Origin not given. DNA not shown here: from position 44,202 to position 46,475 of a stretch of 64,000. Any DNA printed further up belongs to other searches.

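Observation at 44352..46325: GHKL (MORC-like) ATPase fused to a Shedu/DUF4263-like PD-(D/E)xK nuclease domain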

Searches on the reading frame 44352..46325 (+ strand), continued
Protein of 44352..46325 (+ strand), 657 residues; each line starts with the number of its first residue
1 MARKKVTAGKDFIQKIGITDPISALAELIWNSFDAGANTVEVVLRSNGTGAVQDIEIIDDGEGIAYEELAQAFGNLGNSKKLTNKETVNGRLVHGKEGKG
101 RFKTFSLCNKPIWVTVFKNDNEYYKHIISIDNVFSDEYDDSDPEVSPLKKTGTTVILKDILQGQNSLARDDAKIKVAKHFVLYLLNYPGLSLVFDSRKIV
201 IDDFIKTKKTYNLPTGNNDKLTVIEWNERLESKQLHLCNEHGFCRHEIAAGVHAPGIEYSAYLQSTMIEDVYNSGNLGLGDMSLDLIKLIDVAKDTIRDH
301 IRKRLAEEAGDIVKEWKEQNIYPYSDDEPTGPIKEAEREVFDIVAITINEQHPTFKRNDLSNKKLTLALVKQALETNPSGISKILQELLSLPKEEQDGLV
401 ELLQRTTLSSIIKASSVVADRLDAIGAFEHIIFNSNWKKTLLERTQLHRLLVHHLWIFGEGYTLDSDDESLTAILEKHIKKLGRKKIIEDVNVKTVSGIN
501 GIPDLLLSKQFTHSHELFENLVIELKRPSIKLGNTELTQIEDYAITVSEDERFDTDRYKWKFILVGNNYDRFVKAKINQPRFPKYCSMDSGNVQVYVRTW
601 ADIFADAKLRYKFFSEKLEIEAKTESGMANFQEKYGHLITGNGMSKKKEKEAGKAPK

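Call 60: search_protein_families(library=pfam, alignment_id=A4, max_evalue=0.00001)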
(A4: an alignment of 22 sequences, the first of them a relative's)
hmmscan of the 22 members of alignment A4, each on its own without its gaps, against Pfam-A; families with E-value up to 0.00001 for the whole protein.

A. member 1, L006:12003-12674:+ (224 aa): 2 families
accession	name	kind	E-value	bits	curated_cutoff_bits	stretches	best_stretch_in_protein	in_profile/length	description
PF18735.6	HEPN_RiboL-PSP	-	7.2e-18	65.6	28.4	1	16-209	6-190/191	RiboL-PSP-HEPN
PF18737.6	HEPN_MAE_28990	-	8.8e-07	29.7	26.8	1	1-202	1-196/211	MAE_28990/MAE_18760-like HEPN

B. families by the number of members that match (of 22 scanned): 21 families
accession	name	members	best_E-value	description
PF13676.11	TIR_2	3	2.2e-17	TIR domain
PF13175.12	AAA_15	2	6.1e-22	AAA ATPase domain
PF13304.12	AAA_21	2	2e-17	AAA domain, putative AbiEii toxin, Type IV TA system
PF00155.27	Aminotran_1_2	1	3e-45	Aminotransferase class I and II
PF02086.21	MethyltransfD12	1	2.8e-35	D12 class N6 adenine-specific DNA methyltransferase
PF01555.25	N6_N4_Mtase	1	6.1e-32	DNA methylase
PF04326.19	SLFN_AlbA_2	1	2.2e-20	Schlafen, AlbA_2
PF18735.6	HEPN_RiboL-PSP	1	7.2e-18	RiboL-PSP-HEPN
PF08867.16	FRG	1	8.9e-15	FRG domain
PF13749.12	HATPase_c_4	1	1.7e-10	Putative ATP-dependent DNA helicase recG C-terminal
PF13476.12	AAA_23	1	6.4e-09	AAA domain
PF22560.2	GMT-wHTH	1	4.4e-08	GMT-like wHTH domain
PF04864.19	Alliinase_C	1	4.7e-08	Allinase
PF13424.12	TPR_12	1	5.5e-08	Tetratricopeptide repeat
PF00515.34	TPR_1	1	1.4e-07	Tetratricopeptide repeat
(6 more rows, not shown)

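Call 68: get_annotated_region(hit=H16, flank=6000)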
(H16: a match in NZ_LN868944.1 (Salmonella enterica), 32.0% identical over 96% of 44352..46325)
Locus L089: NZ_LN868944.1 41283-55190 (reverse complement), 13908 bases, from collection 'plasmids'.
description: Salmonella enterica subsp. enterica serovar Senftenberg strain NCTC10384 plasmid 2, complete sequence
organism: Salmonella enterica (NCBI taxid 28150)
taxonomy: Bacteria; Pseudomonadota; Gammaproteobacteria; Enterobacterales; Enterobacteriaceae; Salmonella; Salmonella enterica
host: -; source: Homo sapiens,feces; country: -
typing (MOB-suite, as given by PLSDB): non-mobilizable
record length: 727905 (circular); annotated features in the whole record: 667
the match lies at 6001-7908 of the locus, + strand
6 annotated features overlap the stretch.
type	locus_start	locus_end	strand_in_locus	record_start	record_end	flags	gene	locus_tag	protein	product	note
CDS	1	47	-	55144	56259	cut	iroB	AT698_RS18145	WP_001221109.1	salmochelin biosynthesis C-glycosyltransferase IroB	-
CDS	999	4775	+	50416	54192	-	-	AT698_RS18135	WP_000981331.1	hypothetical protein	-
CDS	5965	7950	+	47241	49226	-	-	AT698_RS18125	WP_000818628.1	ATP-binding protein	-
CDS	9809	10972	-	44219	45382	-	-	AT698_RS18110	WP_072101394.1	HlyD family type I secretion periplasmic adaptor subunit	GO:0030253 - protein secretion by the type I secretion system [Evidence IEA]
CDS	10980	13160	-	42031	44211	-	-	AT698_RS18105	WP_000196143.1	type I secretion system permease/ATPase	GO:0055085 - transmembrane transport [Evidence IEA]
CDS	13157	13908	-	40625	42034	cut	-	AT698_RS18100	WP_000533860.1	TolC family outer membrane protein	-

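Call 69: get_annotated_region(hit=H17, flank=6000)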
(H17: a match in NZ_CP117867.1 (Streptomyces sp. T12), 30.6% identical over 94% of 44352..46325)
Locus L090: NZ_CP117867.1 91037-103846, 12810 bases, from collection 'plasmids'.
description: Streptomyces sp. T12 plasmid unnamed1, complete sequence
organism: Streptomyces sp. T12 (NCBI taxid 477697)
taxonomy: Bacteria; Actinomycetota; Actinomycetes; Kitasatosporales; Streptomycetaceae; Streptomyces; Streptomyces sp. T12
host: -; source: ISP2; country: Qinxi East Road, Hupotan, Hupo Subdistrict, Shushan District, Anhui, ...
typing (MOB-suite, as given by PLSDB): non-mobilizable
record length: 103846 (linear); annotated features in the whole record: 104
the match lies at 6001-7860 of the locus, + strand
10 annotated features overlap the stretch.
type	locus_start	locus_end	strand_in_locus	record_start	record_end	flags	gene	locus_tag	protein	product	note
CDS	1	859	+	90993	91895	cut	-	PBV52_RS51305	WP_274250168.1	Ku protein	GO:0006303 - double-strand break repair via nonhomologous end joining [Evidence IEA]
CDS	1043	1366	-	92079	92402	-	-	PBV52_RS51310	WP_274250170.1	hypothetical protein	-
CDS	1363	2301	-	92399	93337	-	-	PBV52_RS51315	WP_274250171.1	hypothetical protein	-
CDS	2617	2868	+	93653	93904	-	-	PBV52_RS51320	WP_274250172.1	hypothetical protein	-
CDS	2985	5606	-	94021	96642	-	-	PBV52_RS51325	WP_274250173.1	DEAD/DEAH box helicase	-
CDS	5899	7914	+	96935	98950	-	-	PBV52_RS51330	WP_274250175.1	ATP-binding protein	-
CDS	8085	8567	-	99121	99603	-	-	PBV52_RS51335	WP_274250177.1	NUDIX hydrolase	-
CDS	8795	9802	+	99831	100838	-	-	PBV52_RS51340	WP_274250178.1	DUF6292 family protein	-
CDS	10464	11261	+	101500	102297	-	-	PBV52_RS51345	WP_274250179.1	acyltransferase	-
CDS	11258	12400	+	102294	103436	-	-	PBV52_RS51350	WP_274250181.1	acyl-CoA dehydrogenase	-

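Call 70: get_annotated_region(hit=H18, flank=6000)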
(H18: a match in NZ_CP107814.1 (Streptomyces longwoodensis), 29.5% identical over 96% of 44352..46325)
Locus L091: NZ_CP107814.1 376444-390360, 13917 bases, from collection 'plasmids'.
description: Streptomyces longwoodensis strain NBC 00538 plasmid unnamed1, complete sequence
organism: Streptomyces longwoodensis (NCBI taxid 68231)
taxonomy: Bacteria; Actinomycetota; Actinomycetes; Kitasatosporales; Streptomycetaceae; Streptomyces; Streptomyces longwoodensis
host: -; source: -; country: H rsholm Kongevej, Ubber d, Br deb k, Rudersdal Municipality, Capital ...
typing (MOB-suite, as given by PLSDB): non-mobilizable; replicon rep_cluster_1974,rep_cluster_43
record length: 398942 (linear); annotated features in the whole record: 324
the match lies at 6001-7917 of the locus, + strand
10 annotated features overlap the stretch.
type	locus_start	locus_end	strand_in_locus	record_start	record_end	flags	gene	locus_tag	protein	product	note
CDS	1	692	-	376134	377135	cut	-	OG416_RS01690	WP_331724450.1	MoxR family ATPase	-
CDS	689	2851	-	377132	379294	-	-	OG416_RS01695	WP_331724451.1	trypsin-like peptidase domain-containing protein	-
CDS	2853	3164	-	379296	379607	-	-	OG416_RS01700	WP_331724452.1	trypco2 family protein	-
CDS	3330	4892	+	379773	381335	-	-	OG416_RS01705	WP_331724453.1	N-6 DNA methylase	GO:0006306 - DNA methylation [Evidence IEA]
CDS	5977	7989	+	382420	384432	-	-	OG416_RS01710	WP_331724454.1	ATP-binding protein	-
CDS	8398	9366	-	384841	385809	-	-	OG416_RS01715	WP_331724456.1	ATP-binding protein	-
CDS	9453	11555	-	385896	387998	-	-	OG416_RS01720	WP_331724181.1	Mu transposase C-terminal domain-containing protein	-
CDS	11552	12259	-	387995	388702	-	-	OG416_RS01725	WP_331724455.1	TnsA-like heteromeric transposase endonuclease subunit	-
CDS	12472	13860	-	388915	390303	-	-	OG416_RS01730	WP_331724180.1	DNA-binding protein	-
CDS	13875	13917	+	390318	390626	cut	-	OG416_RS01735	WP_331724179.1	hypothetical protein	-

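Call 71: search_protein_families(library=pfam, proteins=[L089:5965-7950:+, L090:5899-7914:+, L091:5977-7989:+, L086:7980-9935:+, L001:10001-11995:+], max_evalue=1)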
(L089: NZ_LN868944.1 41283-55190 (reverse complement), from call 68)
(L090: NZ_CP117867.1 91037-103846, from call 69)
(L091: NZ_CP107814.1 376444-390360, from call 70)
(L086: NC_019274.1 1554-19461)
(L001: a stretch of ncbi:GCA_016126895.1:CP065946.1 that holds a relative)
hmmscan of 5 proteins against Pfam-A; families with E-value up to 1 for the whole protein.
L089:5965-7950:+ (661 aa): 3 families
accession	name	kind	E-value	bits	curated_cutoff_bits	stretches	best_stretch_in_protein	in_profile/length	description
PF13589.12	HATPase_c_3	-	3.4e-15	56.7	25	1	25-139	5-114/137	Histidine kinase-, DNA gyrase B-, and HSP90-like ATPase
PF02518.31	HATPase_c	-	7.2e-06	26.8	26.4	1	24-78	7-62/111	Histidine kinase-, DNA gyrase B-, and HSP90-like ATPase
PF13588.12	HSDR_N_2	-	0.00044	20.8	25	1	504-554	34-78/110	Type I restriction enzyme R protein N terminus (HSDR_N)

L090:5899-7914:+ (671 aa): 6 families
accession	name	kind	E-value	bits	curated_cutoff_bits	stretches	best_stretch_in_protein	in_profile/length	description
PF13589.12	HATPase_c_3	-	6.4e-16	59.1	25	1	36-159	5-120/137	Histidine kinase-, DNA gyrase B-, and HSP90-like ATPase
PF02518.31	HATPase_c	-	3.1e-07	31.3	26.4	1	37-103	9-72/111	Histidine kinase-, DNA gyrase B-, and HSP90-like ATPase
PF13588.12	HSDR_N_2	-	0.00073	20.1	25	1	489-562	13-78/110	Type I restriction enzyme R protein N terminus (HSDR_N)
PF04313.20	HSDR_N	-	0.022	15.1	25.1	1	509-562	121-165/198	Type I restriction enzyme R protein N terminus (HSDR_N)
PF04471.18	Mrr_cat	-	0.11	13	21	1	511-558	28-72/115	Restriction endonuclease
PF08450.18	SGL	-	0.19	11.7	26.3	1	252-297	49-95/246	SMP-30/Gluconolactonase/LRE-like region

L091:5977-7989:+ (670 aa): 3 families
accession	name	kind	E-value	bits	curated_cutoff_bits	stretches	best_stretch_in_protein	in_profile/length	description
PF13589.12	HATPase_c_3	-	8.4e-16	58.7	25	1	25-150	5-122/137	Histidine kinase-, DNA gyrase B-, and HSP90-like ATPase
PF02518.31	HATPase_c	-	1.3e-06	29.2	26.4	1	21-86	4-69/111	Histidine kinase-, DNA gyrase B-, and HSP90-like ATPase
PF13588.12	HSDR_N_2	-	0.14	12.7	25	1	503-550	35-78/110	Type I restriction enzyme R protein N terminus (HSDR_N)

L086:7980-9935:+ (651 aa): 4 families
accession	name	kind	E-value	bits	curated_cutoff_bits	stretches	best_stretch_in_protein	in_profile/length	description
PF13589.12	HATPase_c_3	-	4.9e-20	72.4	25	1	26-153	5-127/137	Histidine kinase-, DNA gyrase B-, and HSP90-like ATPase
PF02518.31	HATPase_c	-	3.2e-05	24.7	26.4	1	25-72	7-55/111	Histidine kinase-, DNA gyrase B-, and HSP90-like ATPase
PF13588.12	HSDR_N_2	-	0.0022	18.5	25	1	488-553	21-80/110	Type I restriction enzyme R protein N terminus (HSDR_N)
PF11536.14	DUF3226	-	0.034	14.4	27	1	289-412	64-205/208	Protein of unknown function (DUF3226)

L001:10001-11995:+ (664 aa): 4 families
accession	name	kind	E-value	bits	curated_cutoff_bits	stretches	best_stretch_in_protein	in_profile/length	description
PF13589.12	HATPase_c_3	-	1.2e-14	54.9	25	1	23-136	5-111/137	Histidine kinase-, DNA gyrase B-, and HSP90-like ATPase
PF02518.31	HATPase_c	-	0.0015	19.4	26.4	1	24-85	9-64/111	Histidine kinase-, DNA gyrase B-, and HSP90-like ATPase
PF13588.12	HSDR_N_2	-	0.0025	18.3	25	1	497-561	21-79/110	Type I restriction enzyme R protein N terminus (HSDR_N)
PF22928.2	INTS1_R4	-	0.19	12.1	27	1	350-408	29-87/102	Integrator complex subunit 1, R4 domain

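Call 74: search_dna_similar(query=window:44352-46325:+, collection=plasmids, mode=protein, max_rows=60, max_evalue=1, rows=spread)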
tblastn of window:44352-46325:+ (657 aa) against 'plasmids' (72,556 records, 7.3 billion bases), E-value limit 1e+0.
Records with a match: 56; places in all: 60; records where one place covers at least 80% of the query: 36.
Best place of each record, by identity: <60% 56.
By first word of the organism name: Streptomyces 22; Sinorhizobium 5; Phaeobacter 5; Paracoccus 3; Cupriavidus 2; Neisseria 2; Methylobacterium 1; Psychrobacter 1; Paraburkholderia 1; Mesorhizobium 1; and 13 more.
By predicted mobility (MOB-suite, as given by PLSDB): non-mobilizable 30; conjugative 17; mobilizable 9.
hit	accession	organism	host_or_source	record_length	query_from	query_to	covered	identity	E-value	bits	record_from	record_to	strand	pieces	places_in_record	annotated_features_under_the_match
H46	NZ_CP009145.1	Sinorhizobium meliloti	Medicago orbicularis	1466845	3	639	97%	36.7%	4e-120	401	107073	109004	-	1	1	none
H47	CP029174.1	Methylobacterium sp. DM1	-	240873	3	641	97%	36.2%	5e-65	375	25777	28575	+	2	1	IS5-like element ISMpo7 family transposase | hypothetical protein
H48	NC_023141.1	Phaeobacter gallaeciensis DSM 26640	-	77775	6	641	97%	35.5%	3e-98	338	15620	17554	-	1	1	ATP-binding protein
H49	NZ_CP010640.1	Phaeobacter gallaeciensis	cell culture,clam aquaculture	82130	6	641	97%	35.5%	3e-98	338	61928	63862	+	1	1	ATP-binding protein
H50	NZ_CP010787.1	Phaeobacter gallaeciensis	cell culture,algae aquaculture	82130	6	641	97%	35.5%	3e-98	338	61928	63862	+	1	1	ATP-binding protein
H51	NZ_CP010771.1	Phaeobacter piscinae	cell culture,fish larvae aquaculture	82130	6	641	97%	35.5%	3e-98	338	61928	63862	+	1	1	ATP-binding protein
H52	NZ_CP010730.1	Phaeobacter inhibens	cell culture,clam larvae aquaculture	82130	6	641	97%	35.5%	3e-98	338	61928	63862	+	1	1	ATP-binding protein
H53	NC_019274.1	Psychrobacter sp. DAB_AL62B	Alle alle (dovekie),guano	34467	5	639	97%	35.3%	4e-107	363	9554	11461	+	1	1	ATP-binding protein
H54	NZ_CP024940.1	Paraburkholderia hospita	soil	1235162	2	641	97%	34.5%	5e-47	368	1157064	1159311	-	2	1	record has no annotation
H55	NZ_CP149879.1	Sinorhizobium medicae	Medicago sativa,Cell Culture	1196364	6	641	97%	33.4%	2e-86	347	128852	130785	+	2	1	record has no annotation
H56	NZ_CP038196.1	Paracoccus versutus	single cell,soil adjacent to the roots ...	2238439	6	641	97%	33.2%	2e-101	347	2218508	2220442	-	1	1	none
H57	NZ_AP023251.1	Mesorhizobium sp. 131-2-5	Lotus japonicus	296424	1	625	95%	33.4%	2e-100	344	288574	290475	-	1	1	ATP-binding protein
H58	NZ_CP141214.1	Sinorhizobium meliloti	alfalfa,Isolate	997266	1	625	95%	32.9%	8e-95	328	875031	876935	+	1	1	ATP-binding protein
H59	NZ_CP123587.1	Alisedimentitalea scapharcae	Anadara broughtonii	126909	11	628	94%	33.0%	6e-101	346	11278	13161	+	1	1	ATP-binding protein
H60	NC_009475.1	Bradyrhizobium sp. BTAi1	-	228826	1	625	95%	32.4%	2e-91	318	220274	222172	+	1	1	ATP-binding protein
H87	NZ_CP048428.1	Rhizobium daejeonense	Cell,soil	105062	83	547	71%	22.8%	2e-1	43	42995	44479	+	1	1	ATP-binding protein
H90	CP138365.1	Streptococcus agalactiae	Homo sapiens,cell culture,urine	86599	24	232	32%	28.6%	9e-2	44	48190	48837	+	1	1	ATP-binding protein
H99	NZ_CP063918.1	Klebsiella variicola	Human fecal samples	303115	18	122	16%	34.0%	5e-3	48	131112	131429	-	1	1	ATP-binding protein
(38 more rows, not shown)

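Call 75: get_annotated_region(hit=H87, flank=2500)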
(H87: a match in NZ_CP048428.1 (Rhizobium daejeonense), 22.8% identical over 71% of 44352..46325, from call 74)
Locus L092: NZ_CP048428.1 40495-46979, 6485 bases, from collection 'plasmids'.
description: Rhizobium daejeonense strain KACC 13094 plasmid unnamed4, complete sequence
organism: Rhizobium daejeonense (NCBI taxid 240521)
taxonomy: Bacteria; Pseudomonadota; Alphaproteobacteria; Hyphomicrobiales; Rhizobiaceae; Rhizobium; Rhizobium daejeonense
host: -; source: Cell,soil; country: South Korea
typing (MOB-suite, as given by PLSDB): non-mobilizable; replicon rep_cluster_497
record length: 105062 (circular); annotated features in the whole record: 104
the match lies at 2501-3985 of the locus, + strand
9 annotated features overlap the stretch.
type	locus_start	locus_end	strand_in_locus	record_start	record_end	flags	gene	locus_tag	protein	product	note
CDS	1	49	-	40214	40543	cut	-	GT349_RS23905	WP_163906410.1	single-stranded DNA-binding protein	-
CDS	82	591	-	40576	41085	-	-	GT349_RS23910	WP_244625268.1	hypothetical protein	-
CDS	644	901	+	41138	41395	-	-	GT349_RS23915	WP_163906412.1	helix-turn-helix transcriptional regulator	-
CDS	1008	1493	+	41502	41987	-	-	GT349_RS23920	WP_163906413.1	hypothetical protein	-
CDS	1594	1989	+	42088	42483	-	-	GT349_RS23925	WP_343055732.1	very short patch repair endonuclease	-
CDS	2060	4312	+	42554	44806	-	-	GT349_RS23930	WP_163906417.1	ATP-binding protein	-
CDS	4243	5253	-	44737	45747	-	-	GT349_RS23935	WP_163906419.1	DNA cytosine methyltransferase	GO:0006304 - DNA modification [Evidence IEA]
CDS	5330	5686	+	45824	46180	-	-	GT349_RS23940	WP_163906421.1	hypothetical protein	-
CDS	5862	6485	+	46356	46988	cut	-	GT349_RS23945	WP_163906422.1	hypothetical protein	-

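Call 76: get_annotated_region(hit=H99, flank=3000)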
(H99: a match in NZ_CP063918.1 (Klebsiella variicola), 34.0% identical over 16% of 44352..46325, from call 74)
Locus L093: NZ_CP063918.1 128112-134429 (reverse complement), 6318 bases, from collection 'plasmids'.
description: Klebsiella variicola strain BM374-1 plasmid pBM374-1, complete sequence
organism: Klebsiella variicola (NCBI taxid 244366)
taxonomy: Bacteria; Pseudomonadota; Gammaproteobacteria; Enterobacterales; Enterobacteriaceae; Klebsiella; Klebsiella variicola
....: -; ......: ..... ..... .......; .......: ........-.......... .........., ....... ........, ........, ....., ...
typing (MOB-suite, as given by PLSDB): non-mobilizable
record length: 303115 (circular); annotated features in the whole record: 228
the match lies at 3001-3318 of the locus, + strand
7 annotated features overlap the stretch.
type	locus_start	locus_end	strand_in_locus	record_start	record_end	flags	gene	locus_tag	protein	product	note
CDS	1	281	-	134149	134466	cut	-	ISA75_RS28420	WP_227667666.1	hypothetical protein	-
CDS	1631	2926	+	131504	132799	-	-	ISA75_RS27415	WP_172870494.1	N-6 DNA methylase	GO:0006306 - DNA methylation [Evidence IEA]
CDS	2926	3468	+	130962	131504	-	-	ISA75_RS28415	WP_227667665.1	ATP-binding protein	-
CDS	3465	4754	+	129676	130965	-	-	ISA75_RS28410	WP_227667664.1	hypothetical protein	-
CDS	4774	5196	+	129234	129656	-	-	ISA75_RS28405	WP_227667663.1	ATP-binding protein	-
CDS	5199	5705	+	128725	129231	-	-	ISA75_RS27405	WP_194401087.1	hypothetical protein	-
CDS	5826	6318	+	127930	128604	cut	-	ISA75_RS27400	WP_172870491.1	hypothetical protein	-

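Call 77: get_annotated_region(hit=H90, flank=3000)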
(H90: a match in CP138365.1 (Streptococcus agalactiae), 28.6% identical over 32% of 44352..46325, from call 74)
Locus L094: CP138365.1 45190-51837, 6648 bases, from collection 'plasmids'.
description: Streptococcus agalactiae strain R31-snf2-MTast1 plasmid pR31-snf2-M, complete sequence
organism: Streptococcus agalactiae (NCBI taxid 1311)
taxonomy: Bacteria; Bacillota; Bacilli; Lactobacillales; Streptococcaceae; Streptococcus; Streptococcus agalactiae
host: -; source: Homo sapiens,cell culture,urine; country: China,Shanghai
typing (MOB-suite, as given by PLSDB): conjugative; relaxase MOBT; mating-pair formation MPF_T
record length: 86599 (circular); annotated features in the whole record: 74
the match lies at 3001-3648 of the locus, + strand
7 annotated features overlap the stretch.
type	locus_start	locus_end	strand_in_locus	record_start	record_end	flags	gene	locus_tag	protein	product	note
CDS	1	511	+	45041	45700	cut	-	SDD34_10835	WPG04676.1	DNA-binding protein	-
CDS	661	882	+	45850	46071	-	-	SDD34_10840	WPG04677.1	helix-turn-helix transcriptional regulator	-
CDS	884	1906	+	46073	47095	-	-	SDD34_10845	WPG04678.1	DNA cytosine methyltransferase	-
CDS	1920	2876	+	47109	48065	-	-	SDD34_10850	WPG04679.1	HaeIII family restriction endonuclease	-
CDS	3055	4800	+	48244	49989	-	-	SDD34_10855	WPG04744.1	ATP-binding protein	-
CDS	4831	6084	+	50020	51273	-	-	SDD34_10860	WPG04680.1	DNA cytosine methyltransferase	-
CDS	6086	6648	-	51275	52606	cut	-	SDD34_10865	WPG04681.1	relaxase/mobilization nuclease domain-containing protein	-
